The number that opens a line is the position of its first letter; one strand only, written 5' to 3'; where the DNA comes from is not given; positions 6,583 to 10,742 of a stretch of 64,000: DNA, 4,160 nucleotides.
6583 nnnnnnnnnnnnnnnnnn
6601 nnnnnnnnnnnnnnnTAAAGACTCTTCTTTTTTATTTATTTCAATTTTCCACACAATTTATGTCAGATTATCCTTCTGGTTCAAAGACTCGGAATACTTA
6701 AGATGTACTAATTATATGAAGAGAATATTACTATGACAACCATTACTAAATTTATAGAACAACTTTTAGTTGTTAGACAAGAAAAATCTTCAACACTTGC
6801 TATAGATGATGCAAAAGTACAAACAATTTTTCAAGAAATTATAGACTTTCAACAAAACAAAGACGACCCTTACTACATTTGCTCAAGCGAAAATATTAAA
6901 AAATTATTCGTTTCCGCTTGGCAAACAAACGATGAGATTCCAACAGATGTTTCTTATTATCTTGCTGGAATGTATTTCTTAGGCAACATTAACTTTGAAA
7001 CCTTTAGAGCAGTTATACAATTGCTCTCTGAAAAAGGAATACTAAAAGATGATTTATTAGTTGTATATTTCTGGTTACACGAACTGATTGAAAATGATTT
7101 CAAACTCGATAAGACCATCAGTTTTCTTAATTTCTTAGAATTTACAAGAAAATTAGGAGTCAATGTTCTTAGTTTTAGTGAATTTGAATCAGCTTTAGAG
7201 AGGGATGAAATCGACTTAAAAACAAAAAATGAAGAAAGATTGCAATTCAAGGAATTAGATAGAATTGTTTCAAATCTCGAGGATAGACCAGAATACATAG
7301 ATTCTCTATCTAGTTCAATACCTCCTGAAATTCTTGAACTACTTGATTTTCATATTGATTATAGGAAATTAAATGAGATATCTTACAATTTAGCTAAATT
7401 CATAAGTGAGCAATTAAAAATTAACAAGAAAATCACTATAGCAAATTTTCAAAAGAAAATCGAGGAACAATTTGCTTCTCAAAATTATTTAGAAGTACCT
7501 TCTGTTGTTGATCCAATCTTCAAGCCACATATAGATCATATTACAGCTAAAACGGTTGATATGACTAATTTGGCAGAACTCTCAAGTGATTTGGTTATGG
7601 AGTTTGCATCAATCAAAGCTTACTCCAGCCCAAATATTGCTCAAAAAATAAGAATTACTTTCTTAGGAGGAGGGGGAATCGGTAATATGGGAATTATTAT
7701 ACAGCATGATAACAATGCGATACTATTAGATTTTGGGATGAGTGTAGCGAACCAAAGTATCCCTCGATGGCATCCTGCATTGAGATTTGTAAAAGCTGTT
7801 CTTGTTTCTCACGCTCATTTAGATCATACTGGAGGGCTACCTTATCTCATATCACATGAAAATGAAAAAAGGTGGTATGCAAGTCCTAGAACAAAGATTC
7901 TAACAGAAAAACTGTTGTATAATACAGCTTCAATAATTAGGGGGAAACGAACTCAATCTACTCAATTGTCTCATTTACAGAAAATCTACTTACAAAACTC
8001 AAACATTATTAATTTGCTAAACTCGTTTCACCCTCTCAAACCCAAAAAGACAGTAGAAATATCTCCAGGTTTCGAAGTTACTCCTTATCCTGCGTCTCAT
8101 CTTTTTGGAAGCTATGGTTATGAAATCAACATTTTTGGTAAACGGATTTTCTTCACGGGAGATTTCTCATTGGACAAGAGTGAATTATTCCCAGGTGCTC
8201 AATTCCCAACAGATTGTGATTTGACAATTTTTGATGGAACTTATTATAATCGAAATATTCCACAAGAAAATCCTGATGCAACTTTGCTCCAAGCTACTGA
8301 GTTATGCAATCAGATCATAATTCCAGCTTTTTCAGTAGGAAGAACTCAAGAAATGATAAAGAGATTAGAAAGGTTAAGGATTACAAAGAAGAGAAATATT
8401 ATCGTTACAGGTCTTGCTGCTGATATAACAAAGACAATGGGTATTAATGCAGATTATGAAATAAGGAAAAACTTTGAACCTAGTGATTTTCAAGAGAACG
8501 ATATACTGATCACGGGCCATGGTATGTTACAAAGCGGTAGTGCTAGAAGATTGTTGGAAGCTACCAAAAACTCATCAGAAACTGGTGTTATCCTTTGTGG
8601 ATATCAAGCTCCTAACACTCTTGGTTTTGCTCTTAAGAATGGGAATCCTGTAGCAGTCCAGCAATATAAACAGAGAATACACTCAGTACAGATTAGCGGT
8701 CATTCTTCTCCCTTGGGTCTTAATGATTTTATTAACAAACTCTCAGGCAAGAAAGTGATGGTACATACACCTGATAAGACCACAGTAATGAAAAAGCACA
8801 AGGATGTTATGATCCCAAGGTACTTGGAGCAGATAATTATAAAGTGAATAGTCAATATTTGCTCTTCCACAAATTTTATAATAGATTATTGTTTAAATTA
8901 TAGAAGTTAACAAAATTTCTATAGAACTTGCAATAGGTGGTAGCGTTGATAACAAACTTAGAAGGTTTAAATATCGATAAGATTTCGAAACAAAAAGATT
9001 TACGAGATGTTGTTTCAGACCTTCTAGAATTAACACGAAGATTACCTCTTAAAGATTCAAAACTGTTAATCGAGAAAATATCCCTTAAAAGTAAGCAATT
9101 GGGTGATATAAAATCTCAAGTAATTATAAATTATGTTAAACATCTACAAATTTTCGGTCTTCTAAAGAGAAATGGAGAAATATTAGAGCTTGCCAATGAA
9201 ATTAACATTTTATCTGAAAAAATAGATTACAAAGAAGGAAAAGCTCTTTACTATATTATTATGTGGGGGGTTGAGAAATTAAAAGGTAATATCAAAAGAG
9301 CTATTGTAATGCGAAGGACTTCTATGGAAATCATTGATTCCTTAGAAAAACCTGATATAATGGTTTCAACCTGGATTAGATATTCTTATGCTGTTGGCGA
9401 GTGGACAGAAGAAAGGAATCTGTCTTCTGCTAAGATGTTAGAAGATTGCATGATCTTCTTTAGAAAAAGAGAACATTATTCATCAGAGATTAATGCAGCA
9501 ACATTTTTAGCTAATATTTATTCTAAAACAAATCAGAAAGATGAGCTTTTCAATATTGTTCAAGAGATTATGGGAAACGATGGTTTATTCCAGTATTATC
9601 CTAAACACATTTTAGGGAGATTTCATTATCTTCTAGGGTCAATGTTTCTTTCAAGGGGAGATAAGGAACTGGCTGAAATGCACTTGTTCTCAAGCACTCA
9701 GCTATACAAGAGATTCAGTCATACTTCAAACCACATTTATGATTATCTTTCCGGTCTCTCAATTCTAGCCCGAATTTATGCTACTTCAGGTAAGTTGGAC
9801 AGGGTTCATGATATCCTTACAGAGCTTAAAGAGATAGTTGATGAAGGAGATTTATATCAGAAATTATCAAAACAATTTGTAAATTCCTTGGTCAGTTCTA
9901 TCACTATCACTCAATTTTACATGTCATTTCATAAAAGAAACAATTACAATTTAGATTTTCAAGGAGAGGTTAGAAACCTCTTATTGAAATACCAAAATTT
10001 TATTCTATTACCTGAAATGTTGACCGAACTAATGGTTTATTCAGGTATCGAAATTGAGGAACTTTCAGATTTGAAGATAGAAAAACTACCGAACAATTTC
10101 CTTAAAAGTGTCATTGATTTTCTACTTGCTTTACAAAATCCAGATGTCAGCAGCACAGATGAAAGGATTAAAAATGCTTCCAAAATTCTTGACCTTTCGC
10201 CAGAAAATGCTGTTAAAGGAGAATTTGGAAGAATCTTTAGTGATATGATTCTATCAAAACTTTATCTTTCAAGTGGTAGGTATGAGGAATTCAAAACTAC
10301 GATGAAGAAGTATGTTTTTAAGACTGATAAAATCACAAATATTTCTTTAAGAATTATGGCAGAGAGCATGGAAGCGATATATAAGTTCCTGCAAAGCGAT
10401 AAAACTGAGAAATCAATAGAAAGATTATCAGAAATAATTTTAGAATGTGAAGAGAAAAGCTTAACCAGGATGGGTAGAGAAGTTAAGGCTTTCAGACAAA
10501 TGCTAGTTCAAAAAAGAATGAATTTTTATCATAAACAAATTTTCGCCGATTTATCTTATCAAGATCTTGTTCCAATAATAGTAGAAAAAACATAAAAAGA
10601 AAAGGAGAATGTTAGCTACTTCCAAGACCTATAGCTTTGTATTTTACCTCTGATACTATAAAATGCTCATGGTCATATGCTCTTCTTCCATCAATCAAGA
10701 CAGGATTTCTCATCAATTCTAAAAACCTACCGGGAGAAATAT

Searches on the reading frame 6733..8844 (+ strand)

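Call 8: search_protein_families(library=pfam, proteins=[window:6733-8844:+], max_evalue=0.001)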
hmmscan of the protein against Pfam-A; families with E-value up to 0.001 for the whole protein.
window:6733-8844:+ (704 aa): 4 families
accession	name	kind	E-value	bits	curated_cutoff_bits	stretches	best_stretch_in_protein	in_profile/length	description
PF12706.13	Lactamase_B_2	-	8e-16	58.7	27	1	330-528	3-190/200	Beta-lactamase superfamily domain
PF00753.33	Lactamase_B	-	3.5e-15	56.9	22.7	1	313-485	2-157/196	Metallo-beta-lactamase superfamily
PF16661.11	Lactamase_B_6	-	2.8e-08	33.8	27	1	322-491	1-175/193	Metallo-beta-lactamase superfamily domain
PF10996.14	Beta-Casp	-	7.3e-08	33.4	27.7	1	572-632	70-118/120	Beta-Casp domain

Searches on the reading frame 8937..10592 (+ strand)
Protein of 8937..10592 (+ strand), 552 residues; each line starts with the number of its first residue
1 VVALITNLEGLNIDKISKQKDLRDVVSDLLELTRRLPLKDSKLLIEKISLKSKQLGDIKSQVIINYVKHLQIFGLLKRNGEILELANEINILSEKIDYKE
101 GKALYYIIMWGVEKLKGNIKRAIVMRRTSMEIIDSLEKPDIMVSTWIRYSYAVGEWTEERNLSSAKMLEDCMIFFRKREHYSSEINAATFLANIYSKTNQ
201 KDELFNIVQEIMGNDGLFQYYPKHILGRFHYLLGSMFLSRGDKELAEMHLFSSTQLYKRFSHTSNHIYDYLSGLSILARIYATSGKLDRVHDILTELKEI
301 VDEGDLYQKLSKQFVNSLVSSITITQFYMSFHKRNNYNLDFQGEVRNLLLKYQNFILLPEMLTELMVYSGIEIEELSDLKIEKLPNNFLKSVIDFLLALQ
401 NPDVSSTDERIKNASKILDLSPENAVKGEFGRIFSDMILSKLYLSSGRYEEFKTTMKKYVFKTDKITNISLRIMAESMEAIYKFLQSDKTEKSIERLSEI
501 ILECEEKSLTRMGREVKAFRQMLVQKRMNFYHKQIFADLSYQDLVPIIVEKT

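Call 8: search_protein_families(library=pfam, proteins=[window:8937-10592:+], max_evalue=0.001)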
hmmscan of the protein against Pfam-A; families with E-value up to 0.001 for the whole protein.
window:8937-10592:+ (552 aa): 0 families

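Call 65: search_protein_families(library=pfam, proteins=[window:8937-10592:+], max_evalue=0.1)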
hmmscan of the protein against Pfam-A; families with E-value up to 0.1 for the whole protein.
window:8937-10592:+ (552 aa): 6 families
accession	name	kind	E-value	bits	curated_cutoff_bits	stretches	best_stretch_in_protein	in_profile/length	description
PF13181.12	TPR_8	-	0.0012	19.3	25.7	0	439-459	7-27/34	Tetratricopeptide repeat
PF23772.1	Phage_g100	-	0.0063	18.1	27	1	97-181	6-86/105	Phage g100-like protein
PF13176.12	TPR_7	-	0.0069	16.8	27.9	0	189-204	3-18/36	Tetratricopeptide repeat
PF02561.19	FliS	-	0.043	14.5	26.7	0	265-299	75-109/115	Flagellar protein FliS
PF00194.26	Carb_anhydrase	-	0.076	13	27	0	234-328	95-186/254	Eukaryotic-type carbonic anhydrase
PF17874.7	TPR_MalT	-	0.096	12.4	45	0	126-305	21-195/336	MalT-like TPR region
